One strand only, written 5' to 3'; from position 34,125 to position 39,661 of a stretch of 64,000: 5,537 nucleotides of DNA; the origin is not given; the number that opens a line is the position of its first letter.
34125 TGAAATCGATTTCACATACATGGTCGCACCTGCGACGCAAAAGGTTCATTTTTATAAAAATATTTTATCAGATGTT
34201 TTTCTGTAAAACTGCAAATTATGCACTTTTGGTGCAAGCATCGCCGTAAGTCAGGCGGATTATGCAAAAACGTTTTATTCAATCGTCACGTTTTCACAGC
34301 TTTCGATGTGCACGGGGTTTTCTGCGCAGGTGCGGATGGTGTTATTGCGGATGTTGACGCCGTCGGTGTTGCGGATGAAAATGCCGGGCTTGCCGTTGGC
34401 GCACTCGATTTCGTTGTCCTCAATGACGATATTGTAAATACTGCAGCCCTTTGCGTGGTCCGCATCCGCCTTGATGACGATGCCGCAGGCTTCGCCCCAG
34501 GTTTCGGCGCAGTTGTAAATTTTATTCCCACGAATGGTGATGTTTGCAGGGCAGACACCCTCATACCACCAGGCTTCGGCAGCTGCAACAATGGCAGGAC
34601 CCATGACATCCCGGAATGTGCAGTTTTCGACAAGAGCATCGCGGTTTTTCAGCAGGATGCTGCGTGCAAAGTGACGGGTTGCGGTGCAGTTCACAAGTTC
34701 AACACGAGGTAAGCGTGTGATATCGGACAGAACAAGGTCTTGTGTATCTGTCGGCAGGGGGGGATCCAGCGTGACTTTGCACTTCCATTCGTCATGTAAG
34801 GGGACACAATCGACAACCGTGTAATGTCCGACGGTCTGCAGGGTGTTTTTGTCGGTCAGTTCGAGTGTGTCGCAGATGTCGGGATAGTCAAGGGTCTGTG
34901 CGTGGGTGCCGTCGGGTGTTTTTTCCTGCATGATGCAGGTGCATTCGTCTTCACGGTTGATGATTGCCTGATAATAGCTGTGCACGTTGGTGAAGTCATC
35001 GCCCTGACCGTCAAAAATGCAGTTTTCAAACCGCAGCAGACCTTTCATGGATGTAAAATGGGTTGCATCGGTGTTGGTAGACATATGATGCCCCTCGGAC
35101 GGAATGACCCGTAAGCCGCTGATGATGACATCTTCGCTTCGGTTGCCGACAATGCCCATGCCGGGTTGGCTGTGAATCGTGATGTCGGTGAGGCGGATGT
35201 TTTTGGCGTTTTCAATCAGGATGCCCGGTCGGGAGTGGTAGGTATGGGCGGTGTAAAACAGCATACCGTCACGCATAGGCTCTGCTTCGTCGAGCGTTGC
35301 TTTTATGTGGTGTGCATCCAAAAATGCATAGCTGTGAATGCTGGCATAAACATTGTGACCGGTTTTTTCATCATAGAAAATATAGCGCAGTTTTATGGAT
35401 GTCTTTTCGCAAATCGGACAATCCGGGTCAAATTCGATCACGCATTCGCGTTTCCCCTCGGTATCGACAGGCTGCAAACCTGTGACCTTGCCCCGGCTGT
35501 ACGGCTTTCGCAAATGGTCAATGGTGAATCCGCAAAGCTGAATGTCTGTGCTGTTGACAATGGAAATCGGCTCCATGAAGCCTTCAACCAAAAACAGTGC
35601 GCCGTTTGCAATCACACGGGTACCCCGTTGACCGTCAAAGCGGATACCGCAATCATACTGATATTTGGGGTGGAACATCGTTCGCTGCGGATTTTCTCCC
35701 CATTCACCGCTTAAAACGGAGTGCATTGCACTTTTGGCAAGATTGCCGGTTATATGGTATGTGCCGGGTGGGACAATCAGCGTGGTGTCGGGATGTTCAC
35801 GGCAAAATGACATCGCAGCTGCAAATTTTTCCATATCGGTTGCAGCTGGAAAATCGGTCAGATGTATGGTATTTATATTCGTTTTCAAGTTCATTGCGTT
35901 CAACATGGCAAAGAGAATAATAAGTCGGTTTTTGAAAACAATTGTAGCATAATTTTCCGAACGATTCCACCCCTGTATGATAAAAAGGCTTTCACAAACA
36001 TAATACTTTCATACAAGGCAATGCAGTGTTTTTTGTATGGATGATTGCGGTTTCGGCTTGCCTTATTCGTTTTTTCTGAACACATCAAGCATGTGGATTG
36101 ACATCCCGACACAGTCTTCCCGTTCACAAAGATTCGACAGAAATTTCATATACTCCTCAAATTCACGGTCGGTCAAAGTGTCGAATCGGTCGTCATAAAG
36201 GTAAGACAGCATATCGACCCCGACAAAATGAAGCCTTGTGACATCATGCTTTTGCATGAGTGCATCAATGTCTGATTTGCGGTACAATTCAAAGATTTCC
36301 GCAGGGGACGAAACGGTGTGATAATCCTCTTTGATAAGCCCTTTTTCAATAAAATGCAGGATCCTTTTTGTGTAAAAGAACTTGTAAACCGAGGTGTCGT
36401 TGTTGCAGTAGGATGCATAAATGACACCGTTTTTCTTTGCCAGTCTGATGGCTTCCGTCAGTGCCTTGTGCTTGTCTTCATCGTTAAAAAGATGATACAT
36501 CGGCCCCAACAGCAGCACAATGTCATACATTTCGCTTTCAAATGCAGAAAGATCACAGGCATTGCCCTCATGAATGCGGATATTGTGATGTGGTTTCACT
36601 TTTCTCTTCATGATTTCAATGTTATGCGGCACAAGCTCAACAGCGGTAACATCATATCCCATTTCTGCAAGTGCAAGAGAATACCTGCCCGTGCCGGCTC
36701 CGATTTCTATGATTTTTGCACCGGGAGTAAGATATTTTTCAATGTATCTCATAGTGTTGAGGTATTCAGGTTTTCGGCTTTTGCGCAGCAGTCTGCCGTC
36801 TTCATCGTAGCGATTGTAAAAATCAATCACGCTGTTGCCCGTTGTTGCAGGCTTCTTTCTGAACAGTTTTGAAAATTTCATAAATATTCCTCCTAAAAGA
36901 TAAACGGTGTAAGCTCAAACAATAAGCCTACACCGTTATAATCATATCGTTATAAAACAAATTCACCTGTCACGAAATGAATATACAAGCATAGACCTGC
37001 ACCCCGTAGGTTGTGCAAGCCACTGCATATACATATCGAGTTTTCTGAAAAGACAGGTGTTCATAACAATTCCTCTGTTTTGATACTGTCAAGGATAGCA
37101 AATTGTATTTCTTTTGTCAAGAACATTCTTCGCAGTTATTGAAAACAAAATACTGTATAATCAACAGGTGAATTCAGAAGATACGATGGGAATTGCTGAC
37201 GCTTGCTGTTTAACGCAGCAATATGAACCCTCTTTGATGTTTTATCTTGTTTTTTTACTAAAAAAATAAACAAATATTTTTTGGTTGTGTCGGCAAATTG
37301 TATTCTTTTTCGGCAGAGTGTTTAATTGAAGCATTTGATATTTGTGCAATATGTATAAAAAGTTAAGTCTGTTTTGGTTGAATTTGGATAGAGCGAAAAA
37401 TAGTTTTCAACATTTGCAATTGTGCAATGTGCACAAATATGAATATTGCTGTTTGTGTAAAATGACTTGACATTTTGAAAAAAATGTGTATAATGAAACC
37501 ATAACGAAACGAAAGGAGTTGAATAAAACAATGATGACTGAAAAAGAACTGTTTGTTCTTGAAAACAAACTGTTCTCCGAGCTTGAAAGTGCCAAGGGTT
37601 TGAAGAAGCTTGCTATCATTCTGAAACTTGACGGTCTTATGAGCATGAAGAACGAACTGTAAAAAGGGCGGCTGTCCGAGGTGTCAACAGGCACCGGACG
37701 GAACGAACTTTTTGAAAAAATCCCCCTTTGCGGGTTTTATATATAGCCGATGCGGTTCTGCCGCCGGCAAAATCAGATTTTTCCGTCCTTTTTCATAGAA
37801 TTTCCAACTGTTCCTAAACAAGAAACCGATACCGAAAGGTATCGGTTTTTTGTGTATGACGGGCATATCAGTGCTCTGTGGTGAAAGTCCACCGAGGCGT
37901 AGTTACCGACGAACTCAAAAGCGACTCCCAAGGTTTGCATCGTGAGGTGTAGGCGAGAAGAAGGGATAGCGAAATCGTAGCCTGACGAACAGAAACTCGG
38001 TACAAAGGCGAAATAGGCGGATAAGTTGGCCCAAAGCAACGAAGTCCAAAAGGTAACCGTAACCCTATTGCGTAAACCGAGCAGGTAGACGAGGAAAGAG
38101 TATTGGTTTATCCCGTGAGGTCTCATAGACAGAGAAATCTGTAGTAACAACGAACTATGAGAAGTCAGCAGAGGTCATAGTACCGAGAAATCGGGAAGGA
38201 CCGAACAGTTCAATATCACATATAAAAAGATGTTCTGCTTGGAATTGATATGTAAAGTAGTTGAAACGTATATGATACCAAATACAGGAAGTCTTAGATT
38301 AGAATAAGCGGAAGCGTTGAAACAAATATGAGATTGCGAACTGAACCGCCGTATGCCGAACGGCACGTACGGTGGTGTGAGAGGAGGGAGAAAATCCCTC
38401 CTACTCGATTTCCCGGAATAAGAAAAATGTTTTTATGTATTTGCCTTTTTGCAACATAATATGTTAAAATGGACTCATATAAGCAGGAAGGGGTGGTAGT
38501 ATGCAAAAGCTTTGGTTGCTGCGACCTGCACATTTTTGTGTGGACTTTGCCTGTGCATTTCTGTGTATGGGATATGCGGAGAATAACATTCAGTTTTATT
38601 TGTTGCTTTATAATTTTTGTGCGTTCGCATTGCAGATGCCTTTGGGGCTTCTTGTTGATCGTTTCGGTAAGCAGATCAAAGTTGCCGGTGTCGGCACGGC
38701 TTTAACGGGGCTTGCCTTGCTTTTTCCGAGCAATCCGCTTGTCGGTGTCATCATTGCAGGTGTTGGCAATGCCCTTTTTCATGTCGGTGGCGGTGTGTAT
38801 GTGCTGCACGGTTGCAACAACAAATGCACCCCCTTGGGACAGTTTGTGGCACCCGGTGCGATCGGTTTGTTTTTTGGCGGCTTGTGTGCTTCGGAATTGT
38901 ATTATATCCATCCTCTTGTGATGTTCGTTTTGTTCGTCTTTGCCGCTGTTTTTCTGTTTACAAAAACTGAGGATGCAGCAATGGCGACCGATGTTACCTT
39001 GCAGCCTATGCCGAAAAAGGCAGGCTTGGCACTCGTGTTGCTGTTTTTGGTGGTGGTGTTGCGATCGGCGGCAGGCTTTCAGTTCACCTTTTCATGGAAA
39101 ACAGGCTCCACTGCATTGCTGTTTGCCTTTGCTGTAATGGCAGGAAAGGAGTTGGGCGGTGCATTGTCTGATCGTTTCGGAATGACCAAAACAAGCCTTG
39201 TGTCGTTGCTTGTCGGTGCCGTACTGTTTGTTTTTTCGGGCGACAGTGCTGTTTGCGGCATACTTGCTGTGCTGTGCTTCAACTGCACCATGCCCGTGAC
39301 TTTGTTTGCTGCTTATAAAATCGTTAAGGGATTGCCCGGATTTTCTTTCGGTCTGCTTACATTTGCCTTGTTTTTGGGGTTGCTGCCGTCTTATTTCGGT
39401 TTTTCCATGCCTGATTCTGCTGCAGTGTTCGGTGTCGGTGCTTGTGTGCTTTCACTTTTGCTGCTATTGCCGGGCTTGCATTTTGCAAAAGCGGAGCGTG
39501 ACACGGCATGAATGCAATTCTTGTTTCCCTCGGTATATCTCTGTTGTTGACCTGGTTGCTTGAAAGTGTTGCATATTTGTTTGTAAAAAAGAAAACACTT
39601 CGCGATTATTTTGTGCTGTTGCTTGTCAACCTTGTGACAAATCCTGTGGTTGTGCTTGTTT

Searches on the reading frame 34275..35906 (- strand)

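Call 3: search_protein_families(library=pfam, proteins=[window:34275-35906:-], max_evalue=1)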
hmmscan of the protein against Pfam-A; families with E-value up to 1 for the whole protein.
window:34275-35906:- (543 aa): 4 families
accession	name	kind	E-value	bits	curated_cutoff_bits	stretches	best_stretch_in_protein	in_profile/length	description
PF13229.12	Beta_helix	-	2e-16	60.5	25.9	2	401-479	79-145/158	Right handed beta helix region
PF00295.23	Glyco_hydro_28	-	2e-05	24.3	22.9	1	229-322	94-182/324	Glycosyl hydrolases family 28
PF05048.19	NosD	-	2.4e-05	24.3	23.6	1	455-542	48-118/212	Periplasmic copper-binding protein (NosD)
PF12708.12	Pect-lyase_RHGA_epim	-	0.032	14.5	27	0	26-73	19-66/213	Rhamnogalacturonase A/epimerase, pectate lyase-like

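Call 4: search_protein_families(library=ncbifam, proteins=[window:34275-35906:-], max_evalue=1)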
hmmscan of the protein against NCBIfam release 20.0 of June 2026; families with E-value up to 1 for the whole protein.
window:34275-35906:- (543 aa): 3 families
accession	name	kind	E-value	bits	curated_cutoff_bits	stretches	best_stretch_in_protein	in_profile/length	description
TIGR03805.1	beta_helix_1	subfamily_domain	0.0018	17.4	141.5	1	228-272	56-100/314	parallel beta-helix domain-containing protein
TIGR04247.1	NosD_copper_fam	subfamily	0.013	14.1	300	1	486-528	55-97/377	nitrous oxide reductase family maturation protein NosD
TIGR03804.1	para_beta_helix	repeat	0.066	12.9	19.45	1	504-526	20-41/44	parallel beta-helix repeat protein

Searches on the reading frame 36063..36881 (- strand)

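Call 3: search_protein_families(library=pfam, proteins=[window:36063-36881:-], max_evalue=1)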
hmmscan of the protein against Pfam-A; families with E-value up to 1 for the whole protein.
window:36063-36881:- (272 aa): 20 families
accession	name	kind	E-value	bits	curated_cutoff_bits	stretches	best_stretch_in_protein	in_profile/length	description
PF13649.12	Methyltransf_25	-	5.1e-17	62.8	27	1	57-152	1-97/97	Methyltransferase domain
PF08241.18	Methyltransf_11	-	1.7e-16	61.1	21.2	1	59-155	2-94/95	Methyltransferase domain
PF13847.12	Methyltransf_31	-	1e-13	51.6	27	1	52-164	2-117/145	Methyltransferase domain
PF13489.12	Methyltransf_23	-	1.2e-10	41.8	27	1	46-213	15-158/164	Methyltransferase domain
PF08242.18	Methyltransf_12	-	2.6e-09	38.1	30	1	58-154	1-98/98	Methyltransferase domain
PF00398.26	RrnaAD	-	3.5e-07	30.1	24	1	50-115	27-92/263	Ribosomal RNA adenine dimethylase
PF05401.17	NodS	-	7.3e-07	29.7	24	1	55-157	45-146/201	Nodulation protein S (NodS)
PF03848.20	TehB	-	3.5e-06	27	20.4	1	51-123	29-100/193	Tellurite resistance protein TehB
PF01209.24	Ubie_methyltran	-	9.3e-06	25.6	20.1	1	52-184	46-183/233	ubiE/COQ5 methyltransferase family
PF02475.24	TRM5-TYW2_MTfase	-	0.00017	22.1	28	1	47-161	30-140/164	TRM5/TYW2 methyltransferase domain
PF10294.15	Methyltransf_16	-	0.00066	19.9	21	1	51-169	44-168/174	Lysine methyltransferase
PF07021.18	MetW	-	0.0015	18.7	21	1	44-155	4-109/193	Methionine biosynthesis protein MetW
PF01135.25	PCMT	-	0.0073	16.5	20.3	1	44-100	66-123/210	Protein-L-isoaspartate(D-aspartate) O-methyltransferase (PCMT)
PF02353.26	CMAS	-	0.015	15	27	1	50-154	59-162/273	Mycolic acid cyclopropane synthetase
PF02390.23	Methyltransf_4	-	0.016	15.1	24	1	57-110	5-62/173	Putative methyltransferase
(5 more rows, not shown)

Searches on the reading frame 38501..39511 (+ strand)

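Call 3: search_protein_families(library=pfam, proteins=[window:38501-39511:+], max_evalue=1)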
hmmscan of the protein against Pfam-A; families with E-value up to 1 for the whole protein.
window:38501-39511:+ (336 aa): 2 families
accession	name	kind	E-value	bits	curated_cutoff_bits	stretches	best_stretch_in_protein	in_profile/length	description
PF07690.21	MFS_1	-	2.8e-06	26.9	33.4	1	27-293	31-342/347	Major Facilitator Superfamily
PF13061.11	DUF3923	-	0.36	11.4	25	1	133-186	3-54/65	Protein of unknown function (DUF3923)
